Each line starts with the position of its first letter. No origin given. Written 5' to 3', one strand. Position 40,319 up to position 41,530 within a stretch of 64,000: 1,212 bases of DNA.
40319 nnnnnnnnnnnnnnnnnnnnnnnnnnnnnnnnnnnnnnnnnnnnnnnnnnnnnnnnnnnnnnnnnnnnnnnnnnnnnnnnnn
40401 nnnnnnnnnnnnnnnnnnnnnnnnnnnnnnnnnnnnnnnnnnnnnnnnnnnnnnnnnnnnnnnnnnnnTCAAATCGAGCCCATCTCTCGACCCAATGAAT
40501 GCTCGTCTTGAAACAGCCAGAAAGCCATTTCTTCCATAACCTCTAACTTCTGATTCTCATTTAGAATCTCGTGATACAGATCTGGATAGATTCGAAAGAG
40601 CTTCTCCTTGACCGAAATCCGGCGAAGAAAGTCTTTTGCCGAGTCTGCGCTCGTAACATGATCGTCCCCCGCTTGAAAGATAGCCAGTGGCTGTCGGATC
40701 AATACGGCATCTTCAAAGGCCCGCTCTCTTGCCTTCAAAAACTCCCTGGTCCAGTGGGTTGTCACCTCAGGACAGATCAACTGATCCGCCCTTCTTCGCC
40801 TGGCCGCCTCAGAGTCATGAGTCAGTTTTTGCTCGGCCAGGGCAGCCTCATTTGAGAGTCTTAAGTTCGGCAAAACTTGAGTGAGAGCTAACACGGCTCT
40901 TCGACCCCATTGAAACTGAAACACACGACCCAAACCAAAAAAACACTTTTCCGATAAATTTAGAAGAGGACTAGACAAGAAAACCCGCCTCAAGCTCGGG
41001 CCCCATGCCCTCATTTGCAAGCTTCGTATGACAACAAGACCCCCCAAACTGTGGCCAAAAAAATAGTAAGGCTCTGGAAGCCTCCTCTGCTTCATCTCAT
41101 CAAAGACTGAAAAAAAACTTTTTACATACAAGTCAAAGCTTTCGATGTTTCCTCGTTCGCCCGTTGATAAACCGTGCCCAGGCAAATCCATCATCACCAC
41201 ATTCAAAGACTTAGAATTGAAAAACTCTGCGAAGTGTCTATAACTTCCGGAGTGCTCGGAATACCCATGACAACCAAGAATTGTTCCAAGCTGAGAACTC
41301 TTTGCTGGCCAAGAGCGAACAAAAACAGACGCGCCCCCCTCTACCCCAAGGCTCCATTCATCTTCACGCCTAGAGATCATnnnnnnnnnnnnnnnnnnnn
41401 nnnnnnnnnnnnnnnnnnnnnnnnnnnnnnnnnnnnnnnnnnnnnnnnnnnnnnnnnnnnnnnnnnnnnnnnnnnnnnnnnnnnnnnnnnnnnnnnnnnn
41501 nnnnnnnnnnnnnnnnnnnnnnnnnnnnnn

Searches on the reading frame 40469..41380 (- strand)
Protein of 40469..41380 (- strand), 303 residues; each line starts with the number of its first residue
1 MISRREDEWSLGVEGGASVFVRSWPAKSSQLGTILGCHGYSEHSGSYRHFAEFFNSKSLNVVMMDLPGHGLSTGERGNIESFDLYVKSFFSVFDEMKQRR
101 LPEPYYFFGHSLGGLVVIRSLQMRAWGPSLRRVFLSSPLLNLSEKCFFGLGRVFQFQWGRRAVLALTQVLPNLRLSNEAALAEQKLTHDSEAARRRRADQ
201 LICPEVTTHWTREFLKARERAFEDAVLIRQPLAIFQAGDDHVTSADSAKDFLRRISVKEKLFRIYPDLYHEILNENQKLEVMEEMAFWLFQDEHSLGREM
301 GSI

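Call 10: search_protein_families(library=pfam, proteins=[window:40469-41380:-])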
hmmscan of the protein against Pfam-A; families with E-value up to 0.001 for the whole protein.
window:40469-41380:- (303 aa): 4 families
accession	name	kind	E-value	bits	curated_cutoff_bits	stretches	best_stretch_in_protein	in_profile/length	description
PF12146.15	Hydrolase_4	-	9.3e-52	176.1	27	1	32-276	5-238/239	Serine aminopeptidase, S33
PF00561.26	Abhydrolase_1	-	3.4e-13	50.3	25.8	1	33-274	2-242/245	alpha/beta hydrolase fold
PF12697.13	Abhydrolase_6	-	3.8e-11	44.5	26.3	1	35-247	2-185/217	Alpha/beta hydrolase family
PF00975.26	Thioesterase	-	1.2e-06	29.4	26.4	1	45-137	14-101/226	Thioesterase domain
